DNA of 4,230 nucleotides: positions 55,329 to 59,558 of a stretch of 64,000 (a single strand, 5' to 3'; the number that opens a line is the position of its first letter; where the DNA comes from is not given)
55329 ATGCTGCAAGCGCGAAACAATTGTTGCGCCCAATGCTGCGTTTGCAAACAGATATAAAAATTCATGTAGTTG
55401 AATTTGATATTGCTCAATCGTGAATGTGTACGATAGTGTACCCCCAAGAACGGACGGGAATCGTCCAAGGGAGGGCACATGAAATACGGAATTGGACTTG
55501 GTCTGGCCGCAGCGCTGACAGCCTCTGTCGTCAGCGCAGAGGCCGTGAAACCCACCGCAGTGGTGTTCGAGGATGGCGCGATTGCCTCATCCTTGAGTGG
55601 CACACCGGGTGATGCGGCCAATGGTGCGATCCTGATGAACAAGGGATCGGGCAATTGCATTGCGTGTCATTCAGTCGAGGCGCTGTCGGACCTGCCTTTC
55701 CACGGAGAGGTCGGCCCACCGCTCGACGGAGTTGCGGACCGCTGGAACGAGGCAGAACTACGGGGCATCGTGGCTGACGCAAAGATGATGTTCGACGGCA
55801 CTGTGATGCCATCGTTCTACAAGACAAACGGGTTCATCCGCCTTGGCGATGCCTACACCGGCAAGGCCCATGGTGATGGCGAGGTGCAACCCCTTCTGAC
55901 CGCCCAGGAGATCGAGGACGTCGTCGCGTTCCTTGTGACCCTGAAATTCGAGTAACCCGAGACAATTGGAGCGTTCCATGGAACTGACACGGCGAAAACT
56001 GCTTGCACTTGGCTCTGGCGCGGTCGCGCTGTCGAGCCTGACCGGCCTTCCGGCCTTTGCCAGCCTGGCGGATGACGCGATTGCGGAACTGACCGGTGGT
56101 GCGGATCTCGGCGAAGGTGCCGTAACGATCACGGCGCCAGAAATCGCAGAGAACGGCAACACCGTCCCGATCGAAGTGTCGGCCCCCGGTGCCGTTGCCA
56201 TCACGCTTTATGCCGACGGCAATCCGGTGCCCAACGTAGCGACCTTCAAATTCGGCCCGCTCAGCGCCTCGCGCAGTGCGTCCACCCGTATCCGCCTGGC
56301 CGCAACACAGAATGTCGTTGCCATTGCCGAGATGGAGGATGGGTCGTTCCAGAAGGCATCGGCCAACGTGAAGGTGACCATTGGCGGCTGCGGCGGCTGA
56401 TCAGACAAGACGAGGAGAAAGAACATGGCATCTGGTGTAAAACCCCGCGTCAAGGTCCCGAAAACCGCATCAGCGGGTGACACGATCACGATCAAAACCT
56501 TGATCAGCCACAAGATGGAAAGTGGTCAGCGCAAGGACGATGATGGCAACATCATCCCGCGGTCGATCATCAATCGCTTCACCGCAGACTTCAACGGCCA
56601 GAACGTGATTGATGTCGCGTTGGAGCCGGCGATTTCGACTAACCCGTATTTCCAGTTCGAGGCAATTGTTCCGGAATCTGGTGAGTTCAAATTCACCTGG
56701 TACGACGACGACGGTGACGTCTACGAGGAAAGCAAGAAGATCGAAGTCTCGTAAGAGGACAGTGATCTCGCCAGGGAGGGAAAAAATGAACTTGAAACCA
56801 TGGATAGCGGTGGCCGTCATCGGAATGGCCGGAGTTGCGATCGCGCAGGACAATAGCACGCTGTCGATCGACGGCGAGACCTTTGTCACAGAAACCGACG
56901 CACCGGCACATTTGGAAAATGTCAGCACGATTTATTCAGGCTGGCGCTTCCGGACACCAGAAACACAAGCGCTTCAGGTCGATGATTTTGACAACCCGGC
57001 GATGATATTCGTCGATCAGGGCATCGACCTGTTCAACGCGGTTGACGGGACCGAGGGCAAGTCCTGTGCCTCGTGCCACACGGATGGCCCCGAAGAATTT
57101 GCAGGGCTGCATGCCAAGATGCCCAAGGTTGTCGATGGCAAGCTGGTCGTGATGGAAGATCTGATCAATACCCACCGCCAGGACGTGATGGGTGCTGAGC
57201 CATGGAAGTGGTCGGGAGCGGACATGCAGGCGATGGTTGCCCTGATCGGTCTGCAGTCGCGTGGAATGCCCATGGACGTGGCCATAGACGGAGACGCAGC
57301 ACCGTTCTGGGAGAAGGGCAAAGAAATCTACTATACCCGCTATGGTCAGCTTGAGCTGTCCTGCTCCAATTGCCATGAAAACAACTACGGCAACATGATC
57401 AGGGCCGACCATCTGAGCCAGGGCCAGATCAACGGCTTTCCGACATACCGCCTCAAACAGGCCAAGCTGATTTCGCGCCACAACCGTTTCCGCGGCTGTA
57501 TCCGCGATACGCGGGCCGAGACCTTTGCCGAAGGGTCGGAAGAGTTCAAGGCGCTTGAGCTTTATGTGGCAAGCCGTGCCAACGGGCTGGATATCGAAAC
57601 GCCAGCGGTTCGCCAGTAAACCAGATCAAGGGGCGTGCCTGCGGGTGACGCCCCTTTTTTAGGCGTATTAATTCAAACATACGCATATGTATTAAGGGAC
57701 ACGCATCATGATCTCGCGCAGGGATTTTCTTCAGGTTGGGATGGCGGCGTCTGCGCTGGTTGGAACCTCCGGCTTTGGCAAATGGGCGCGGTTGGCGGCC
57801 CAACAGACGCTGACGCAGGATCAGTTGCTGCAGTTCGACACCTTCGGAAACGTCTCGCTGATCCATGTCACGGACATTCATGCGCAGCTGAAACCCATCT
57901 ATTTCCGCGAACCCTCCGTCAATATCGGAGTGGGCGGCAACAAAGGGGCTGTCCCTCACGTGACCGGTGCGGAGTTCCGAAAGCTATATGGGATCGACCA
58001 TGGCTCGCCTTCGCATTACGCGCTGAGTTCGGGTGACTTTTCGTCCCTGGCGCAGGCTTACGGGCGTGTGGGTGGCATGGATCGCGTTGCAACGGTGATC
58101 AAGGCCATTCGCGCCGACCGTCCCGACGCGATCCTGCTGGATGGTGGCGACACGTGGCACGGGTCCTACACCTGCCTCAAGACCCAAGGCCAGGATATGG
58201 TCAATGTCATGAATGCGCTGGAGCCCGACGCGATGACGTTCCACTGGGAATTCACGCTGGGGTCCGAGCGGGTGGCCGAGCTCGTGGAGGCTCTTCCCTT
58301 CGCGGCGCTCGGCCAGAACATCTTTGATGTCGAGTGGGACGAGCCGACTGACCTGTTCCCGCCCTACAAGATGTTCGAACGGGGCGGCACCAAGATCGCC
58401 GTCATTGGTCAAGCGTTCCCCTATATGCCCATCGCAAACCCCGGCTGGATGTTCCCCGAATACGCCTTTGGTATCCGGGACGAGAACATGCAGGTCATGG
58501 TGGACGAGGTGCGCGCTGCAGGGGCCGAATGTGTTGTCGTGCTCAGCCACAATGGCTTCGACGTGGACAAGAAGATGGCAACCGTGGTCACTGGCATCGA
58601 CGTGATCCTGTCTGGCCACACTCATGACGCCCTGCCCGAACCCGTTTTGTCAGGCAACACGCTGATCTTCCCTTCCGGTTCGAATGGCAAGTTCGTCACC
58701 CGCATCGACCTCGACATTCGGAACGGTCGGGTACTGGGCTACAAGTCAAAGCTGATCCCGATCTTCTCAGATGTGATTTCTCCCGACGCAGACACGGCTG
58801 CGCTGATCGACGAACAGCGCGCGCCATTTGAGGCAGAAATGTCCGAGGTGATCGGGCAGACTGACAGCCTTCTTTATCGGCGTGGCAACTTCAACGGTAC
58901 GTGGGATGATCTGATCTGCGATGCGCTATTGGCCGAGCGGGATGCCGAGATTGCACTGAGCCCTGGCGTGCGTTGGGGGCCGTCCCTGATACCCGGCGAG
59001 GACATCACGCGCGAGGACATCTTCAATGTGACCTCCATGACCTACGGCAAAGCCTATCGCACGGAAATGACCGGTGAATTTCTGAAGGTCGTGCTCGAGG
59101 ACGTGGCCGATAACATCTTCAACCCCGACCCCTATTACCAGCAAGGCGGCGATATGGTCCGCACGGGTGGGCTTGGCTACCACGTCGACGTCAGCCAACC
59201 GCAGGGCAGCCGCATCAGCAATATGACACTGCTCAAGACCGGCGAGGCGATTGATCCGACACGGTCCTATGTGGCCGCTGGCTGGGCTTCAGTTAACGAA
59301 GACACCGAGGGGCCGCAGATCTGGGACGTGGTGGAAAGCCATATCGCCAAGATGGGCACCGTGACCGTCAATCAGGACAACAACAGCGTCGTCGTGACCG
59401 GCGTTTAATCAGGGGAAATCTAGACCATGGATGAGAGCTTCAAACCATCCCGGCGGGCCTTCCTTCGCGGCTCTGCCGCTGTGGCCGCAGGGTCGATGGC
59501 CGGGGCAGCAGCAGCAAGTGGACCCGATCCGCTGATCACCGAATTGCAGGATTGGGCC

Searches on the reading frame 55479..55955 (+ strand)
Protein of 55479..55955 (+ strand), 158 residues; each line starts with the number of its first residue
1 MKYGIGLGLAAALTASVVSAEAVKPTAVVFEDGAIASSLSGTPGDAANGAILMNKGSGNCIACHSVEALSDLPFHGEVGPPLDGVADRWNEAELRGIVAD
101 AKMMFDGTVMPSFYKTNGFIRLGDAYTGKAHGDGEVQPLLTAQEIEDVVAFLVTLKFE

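Call 8: search_protein_families(library=pfam, proteins=[window:55479-55955:+])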
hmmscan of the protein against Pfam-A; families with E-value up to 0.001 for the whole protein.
window:55479-55955:+ (158 aa): 2 families
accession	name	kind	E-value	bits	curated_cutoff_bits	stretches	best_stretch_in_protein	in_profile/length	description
PF00034.26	Cytochrom_C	-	2.7e-10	41.9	21.3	1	47-156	2-90/90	Cytochrome c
PF13442.11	Cytochrome_CBB3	-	2.5e-05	25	27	1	45-114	2-52/68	Cytochrome C oxidase, cbb3-type, subunit III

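Call 61: find_related_loci(query=window:55479-55952:+, collection=metagenome_contigs, flank=2500)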
Query window:55479-55952:+ (158 aa) in metagenome_contigs; peptide patterns used: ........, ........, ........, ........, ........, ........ (x = any residue, [..] = any of these).
597 stretches matched a pattern; 225 encode a relative of the query (tblastn E <= 1e-3); the best 80 are kept; 80 distinct loci.
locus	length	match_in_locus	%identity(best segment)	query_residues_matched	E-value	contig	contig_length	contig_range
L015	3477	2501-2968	77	1-156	3e-80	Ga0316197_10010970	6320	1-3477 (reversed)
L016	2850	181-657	75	1-158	1e-76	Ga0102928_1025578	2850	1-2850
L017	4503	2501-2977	75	1-158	7e-76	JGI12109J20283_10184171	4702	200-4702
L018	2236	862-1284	76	18-158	1e-75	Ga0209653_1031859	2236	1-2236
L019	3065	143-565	74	18-158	5e-73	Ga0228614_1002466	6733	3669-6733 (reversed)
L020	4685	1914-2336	74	18-158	6e-73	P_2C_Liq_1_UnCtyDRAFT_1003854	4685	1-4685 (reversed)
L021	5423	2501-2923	74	18-158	1e-72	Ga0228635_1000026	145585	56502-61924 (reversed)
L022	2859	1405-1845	72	11-158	4e-71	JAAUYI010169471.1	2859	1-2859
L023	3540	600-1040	71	11-158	4e-68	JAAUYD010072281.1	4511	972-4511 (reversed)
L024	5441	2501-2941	71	12-158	4e-68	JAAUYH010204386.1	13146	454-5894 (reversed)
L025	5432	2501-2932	70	15-158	3e-66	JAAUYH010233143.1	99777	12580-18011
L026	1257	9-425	73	19-158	8e-70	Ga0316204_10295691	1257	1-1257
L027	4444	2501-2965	67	1-156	5e-66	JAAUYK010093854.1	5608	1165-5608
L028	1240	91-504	72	21-158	2e-69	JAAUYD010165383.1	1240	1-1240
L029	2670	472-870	75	25-158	7e-66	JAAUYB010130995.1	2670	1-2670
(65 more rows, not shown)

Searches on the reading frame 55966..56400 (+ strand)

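Call 8: search_protein_families(library=pfam, proteins=[window:55966-56400:+])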
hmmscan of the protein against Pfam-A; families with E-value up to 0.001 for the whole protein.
window:55966-56400:+ (144 aa): 1 family
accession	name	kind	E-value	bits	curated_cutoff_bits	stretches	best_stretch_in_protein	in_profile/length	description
PF13501.12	SoxY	-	5.3e-32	110.8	28.4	1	41-142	3-112/112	Sulfur oxidation protein SoxY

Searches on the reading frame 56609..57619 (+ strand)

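Call 9: search_protein_families(library=pfam, proteins=[window:56609-57619:+])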
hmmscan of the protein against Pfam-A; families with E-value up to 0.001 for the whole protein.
window:56609-57619:+ (336 aa): 3 families
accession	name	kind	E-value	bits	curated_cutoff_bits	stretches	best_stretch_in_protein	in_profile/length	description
PF21342.2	SoxA-TsdA_cyt-c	-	1.2e-33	115.4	27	2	137-222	1-88/88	SoxA/TsdA, cytochrome c domain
PF09086.16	DUF1924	-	5.1e-05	24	22.5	0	137-176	10-51/96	Domain of unknown function (DUF1924)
PF13442.11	Cytochrome_CBB3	-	0.00072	20.3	27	0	151-211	12-66/68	Cytochrome C oxidase, cbb3-type, subunit III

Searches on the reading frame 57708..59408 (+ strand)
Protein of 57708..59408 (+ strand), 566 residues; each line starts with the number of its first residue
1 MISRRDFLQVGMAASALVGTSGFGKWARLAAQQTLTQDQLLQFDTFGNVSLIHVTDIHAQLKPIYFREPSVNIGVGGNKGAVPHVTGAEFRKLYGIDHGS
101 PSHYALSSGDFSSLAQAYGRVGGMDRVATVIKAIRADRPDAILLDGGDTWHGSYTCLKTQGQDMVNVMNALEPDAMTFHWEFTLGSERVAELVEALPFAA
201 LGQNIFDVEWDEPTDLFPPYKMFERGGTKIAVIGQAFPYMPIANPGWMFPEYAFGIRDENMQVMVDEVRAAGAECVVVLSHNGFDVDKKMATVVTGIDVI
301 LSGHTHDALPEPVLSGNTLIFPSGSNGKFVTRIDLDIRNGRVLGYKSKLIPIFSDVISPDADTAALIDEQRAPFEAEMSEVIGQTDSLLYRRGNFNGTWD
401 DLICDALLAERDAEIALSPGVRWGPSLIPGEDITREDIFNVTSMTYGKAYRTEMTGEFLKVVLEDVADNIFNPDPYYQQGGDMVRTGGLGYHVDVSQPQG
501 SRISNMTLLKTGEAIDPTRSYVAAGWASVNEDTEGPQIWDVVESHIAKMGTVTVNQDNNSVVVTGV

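Call 9: search_protein_families(library=pfam, proteins=[window:57708-59408:+])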
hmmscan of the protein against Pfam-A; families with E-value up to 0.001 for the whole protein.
window:57708-59408:+ (566 aa): 2 families
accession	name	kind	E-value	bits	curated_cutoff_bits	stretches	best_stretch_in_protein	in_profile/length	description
PF02872.23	5_nucleotid_C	-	3.4e-17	63.4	23.6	1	397-526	22-143/158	5'-nucleotidase, C-terminal domain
PF00149.33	Metallophos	-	6.7e-06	27.1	21.5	1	51-307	3-190/191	Calcineurin-like phosphoesterase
